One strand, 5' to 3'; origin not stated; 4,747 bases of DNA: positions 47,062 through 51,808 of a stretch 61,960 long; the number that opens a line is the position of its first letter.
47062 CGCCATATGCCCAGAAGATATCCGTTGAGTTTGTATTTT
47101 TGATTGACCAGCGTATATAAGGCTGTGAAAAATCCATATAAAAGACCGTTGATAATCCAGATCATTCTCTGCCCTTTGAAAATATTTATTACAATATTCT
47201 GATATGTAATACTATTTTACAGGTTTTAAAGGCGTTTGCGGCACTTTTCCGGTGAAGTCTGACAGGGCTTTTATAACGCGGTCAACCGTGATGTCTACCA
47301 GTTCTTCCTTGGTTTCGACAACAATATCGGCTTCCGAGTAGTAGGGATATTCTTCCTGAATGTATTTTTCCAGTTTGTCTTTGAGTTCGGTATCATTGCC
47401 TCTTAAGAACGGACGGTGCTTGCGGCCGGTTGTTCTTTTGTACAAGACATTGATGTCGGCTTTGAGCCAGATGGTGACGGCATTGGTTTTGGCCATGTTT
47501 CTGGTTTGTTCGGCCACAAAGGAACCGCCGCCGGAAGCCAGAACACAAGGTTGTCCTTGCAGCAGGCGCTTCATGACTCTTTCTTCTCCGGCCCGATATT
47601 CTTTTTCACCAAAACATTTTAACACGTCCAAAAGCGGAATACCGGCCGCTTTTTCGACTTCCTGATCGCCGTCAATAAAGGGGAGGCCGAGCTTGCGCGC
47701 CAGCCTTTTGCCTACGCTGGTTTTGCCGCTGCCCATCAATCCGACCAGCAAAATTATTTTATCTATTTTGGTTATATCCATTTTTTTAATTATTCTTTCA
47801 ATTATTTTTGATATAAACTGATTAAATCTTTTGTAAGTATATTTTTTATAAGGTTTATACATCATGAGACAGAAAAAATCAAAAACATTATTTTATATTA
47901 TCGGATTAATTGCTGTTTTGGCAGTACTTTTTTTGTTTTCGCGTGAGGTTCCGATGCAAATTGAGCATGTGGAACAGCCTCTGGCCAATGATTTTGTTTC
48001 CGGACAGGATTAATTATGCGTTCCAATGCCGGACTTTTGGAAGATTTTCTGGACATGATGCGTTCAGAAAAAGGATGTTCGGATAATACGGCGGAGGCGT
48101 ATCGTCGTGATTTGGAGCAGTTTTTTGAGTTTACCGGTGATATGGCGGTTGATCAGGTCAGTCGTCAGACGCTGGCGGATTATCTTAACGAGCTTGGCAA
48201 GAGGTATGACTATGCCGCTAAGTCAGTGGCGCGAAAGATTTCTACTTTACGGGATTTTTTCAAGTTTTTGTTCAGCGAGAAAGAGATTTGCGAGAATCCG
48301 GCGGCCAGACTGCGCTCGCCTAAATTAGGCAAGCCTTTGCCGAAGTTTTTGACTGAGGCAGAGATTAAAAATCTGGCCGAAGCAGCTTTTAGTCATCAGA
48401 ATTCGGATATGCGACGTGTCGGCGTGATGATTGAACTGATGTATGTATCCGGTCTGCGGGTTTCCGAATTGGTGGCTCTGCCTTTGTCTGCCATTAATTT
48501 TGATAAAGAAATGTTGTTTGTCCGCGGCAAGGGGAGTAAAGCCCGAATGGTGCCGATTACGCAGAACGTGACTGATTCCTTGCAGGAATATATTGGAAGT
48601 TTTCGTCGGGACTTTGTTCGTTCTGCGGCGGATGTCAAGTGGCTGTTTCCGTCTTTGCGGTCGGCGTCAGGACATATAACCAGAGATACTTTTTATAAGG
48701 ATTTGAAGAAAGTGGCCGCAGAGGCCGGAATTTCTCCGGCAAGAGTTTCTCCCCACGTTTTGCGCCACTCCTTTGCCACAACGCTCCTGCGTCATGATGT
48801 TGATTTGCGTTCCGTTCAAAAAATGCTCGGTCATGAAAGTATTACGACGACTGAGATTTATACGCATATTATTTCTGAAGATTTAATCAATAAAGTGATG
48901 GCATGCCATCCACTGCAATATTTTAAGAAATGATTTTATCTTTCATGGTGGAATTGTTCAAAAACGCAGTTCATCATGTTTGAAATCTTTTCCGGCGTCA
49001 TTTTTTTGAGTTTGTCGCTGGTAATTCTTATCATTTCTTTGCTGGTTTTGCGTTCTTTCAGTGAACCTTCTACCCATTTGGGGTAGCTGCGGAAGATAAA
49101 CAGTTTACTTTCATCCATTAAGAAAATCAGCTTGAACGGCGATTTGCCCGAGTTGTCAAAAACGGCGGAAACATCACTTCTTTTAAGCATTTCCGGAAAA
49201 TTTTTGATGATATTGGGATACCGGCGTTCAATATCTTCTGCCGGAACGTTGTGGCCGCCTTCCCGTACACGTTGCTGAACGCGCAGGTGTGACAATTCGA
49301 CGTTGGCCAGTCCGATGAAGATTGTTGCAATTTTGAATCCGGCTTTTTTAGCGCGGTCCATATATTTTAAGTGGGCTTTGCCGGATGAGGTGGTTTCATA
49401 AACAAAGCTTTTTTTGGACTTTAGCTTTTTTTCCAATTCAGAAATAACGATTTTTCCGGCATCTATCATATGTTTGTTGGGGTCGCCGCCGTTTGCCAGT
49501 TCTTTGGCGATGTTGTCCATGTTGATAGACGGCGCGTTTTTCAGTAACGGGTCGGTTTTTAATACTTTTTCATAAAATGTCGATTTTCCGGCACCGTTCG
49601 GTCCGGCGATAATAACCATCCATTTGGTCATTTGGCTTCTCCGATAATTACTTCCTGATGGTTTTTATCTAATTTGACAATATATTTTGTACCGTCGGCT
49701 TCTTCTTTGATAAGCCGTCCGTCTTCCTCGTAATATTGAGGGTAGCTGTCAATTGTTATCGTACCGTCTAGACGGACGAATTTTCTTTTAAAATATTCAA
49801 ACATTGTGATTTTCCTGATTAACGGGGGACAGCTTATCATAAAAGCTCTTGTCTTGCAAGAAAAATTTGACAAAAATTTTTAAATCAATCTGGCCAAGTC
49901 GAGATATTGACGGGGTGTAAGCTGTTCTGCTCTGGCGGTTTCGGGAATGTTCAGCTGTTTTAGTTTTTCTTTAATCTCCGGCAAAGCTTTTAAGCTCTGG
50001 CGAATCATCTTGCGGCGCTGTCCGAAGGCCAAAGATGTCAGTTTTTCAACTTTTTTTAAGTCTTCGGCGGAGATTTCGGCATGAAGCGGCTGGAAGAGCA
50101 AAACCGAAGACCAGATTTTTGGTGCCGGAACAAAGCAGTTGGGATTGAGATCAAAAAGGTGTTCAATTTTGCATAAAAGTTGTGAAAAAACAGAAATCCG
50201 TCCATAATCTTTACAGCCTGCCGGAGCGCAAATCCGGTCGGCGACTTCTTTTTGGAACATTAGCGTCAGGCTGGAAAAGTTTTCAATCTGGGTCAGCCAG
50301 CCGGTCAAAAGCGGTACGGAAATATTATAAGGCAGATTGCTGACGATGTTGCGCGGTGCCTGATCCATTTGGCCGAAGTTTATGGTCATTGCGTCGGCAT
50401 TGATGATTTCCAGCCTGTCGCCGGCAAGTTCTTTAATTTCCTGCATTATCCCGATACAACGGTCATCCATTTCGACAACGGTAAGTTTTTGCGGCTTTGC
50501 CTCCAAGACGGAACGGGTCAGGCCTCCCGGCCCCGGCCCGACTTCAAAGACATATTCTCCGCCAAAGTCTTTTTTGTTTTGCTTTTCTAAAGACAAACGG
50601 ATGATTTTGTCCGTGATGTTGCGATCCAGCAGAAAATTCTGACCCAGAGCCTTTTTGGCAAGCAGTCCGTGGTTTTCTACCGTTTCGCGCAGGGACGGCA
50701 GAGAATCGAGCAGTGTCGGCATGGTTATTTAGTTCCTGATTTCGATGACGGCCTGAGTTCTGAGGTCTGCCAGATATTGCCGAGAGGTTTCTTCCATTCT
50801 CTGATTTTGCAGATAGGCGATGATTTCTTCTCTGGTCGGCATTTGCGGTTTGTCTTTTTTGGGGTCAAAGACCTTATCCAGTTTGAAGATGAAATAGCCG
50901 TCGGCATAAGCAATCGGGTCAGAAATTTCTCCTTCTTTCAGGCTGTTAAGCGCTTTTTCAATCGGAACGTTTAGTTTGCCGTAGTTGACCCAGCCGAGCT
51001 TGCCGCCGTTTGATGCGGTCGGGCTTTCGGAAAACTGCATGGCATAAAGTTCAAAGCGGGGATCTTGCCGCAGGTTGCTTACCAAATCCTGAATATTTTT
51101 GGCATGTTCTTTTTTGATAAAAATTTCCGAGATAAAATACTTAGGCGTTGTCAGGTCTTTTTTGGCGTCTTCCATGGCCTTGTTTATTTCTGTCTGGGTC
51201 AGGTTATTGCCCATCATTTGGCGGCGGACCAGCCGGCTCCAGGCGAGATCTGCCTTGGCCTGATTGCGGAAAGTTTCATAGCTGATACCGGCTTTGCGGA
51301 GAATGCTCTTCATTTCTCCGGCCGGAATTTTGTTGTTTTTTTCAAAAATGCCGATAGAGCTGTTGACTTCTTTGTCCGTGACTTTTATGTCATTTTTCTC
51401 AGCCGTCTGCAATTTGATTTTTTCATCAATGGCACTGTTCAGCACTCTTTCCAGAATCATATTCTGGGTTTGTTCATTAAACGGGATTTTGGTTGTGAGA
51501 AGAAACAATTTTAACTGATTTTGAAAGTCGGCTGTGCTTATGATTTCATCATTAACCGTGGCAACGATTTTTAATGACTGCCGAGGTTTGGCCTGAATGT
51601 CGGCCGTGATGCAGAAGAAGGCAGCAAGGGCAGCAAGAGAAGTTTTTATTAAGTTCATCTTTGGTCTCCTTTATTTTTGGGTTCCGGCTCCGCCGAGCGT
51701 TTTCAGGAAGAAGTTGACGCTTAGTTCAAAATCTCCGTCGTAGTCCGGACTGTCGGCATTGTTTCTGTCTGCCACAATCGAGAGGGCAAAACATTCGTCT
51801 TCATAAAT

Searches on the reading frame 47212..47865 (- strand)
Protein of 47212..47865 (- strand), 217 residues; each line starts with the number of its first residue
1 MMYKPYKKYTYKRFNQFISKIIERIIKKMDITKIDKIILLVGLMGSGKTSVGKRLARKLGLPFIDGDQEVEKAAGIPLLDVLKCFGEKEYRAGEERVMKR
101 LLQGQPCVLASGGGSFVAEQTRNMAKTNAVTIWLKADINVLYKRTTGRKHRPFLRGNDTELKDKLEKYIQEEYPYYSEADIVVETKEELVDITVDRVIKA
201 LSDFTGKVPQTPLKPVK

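Call 74: search_protein_families(library=pfam, proteins=[window:47212-47865:-], max_evalue=0.1)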
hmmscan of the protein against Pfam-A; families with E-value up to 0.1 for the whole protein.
window:47212-47865:- (217 aa): 17 families
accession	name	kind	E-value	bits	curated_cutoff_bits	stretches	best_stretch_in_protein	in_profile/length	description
PF01202.28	SKI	-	4.9e-40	137.7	22.1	1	44-201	1-158/159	Shikimate kinase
PF13238.12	AAA_18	-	5.7e-09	37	29.4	1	38-151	1-114/128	AAA domain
PF13189.12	Cytidylate_kin2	-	1.5e-08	35.4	28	1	38-67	2-31/176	Cytidylate kinase-like family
PF13671.12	AAA_33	-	1.5e-06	29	27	1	38-151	2-121/143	AAA domain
PF13207.12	AAA_17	-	0.0026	18.5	27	1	41-67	1-28/136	AAA domain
PF02367.23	TsaE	-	0.0031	17.9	26.6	1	23-61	12-47/128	Threonylcarbamoyl adenosine biosynthesis protein TsaE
PF00004.35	AAA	-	0.0033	18.3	21.2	1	38-65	1-28/131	ATPase family associated with various cellular activities (AAA)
PF01712.25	dNK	-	0.0034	17.6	27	0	41-64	4-27/203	Deoxynucleoside kinase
PF13401.12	AAA_22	-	0.0085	16.8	27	1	36-95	6-69/130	AAA domain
PF01121.26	CoaE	-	0.013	15.7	27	1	37-71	2-35/180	Dephospho-CoA kinase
PF13191.12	AAA_16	-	0.014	16.3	32.6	1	36-96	25-85/167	AAA ATPase domain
PF02224.24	Cytidylate_kin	-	0.046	13.9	26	0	42-65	5-28/211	Cytidylate kinase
PF05272.17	VapE-like_dom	-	0.054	13.4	25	0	8-58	26-74/217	Virulence-associated protein E-like domain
PF09439.16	SRPRB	-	0.063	13.1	25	0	36-58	4-26/178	Signal recognition particle receptor beta subunit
PF20720.3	nSTAND3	-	0.075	13.2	27.2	0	29-59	11-41/155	Novel STAND NTPase 3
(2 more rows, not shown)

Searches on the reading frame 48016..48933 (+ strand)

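Call 40: search_protein_families(library=pfam, proteins=[window:48016-48933:+], max_evalue=0.0001)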
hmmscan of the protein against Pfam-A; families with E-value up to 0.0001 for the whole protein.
window:48016-48933:+ (305 aa): 3 families
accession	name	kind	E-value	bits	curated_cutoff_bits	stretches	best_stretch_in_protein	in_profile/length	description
PF00589.27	Phage_integrase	-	6.6e-43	146.9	27.1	1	110-285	1-168/172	Phage integrase family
PF02899.23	Phage_int_SAM_1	-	9.1e-22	77.6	22.3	1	8-89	1-83/83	Phage integrase, N-terminal SAM-like domain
PF13495.12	Phage_int_SAM_4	-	1.2e-09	38.9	27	1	7-86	1-79/85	Phage integrase, N-terminal SAM-like domain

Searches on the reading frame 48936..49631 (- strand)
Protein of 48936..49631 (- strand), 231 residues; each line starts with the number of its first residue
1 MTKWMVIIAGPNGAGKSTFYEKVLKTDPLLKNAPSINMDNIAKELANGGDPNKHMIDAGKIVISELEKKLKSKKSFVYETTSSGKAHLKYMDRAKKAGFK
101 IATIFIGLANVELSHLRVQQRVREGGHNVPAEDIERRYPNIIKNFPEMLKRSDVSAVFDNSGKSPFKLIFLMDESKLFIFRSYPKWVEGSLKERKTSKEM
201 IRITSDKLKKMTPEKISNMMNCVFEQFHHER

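Call 73: search_protein_families(library=pfam, proteins=[window:48936-49631:-], max_evalue=0.0001)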
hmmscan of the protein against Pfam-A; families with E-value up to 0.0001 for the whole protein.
window:48936-49631:- (231 aa): 2 families
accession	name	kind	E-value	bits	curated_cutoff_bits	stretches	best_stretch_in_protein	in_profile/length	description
PF06414.18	Zeta_toxin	-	1e-11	45.1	22.3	1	4-163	17-190/199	Zeta toxin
PF13671.12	AAA_33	-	2.2e-09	38.2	27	1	5-135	1-134/143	AAA domain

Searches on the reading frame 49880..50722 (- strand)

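Call 73: search_protein_families(library=pfam, proteins=[window:49880-50722:-], max_evalue=0.0001)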
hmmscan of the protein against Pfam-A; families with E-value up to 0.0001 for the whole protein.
window:49880-50722:- (280 aa): 1 family
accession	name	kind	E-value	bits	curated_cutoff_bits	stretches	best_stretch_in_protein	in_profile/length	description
PF00398.26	RrnaAD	-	4.3e-48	164.1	24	1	22-278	4-259/263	Ribosomal RNA adenine dimethylase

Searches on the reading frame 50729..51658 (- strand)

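Call 73: search_protein_families(library=pfam, proteins=[window:50729-51658:-], max_evalue=0.0001)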
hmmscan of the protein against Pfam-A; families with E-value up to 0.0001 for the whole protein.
window:50729-51658:- (309 aa): 6 families
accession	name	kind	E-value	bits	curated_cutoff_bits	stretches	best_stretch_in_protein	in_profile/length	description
PF00639.27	Rotamase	-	1.4e-17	64.8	21.7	1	182-261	15-96/97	PPIC-type PPIASE domain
PF13624.11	SurA_N_3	-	2.1e-15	57.3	27.2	1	4-143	14-161/162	SurA-like N-terminal domain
PF09312.16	SurA_N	-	2.3e-15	57.2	30.8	1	30-143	3-117/118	SurA N-terminal domain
PF13616.12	Rotamase_3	-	2.9e-13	50.8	22.5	1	182-260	33-112/116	PPIC-type PPIASE domain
PF13623.11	SurA_N_2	-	2.1e-10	41.1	28.5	1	8-102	17-119/145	SurA-like N-terminal domain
PF13145.12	Rotamase_2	-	1.9e-08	35.6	27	1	154-266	2-111/121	PPIC-type PPIASE domain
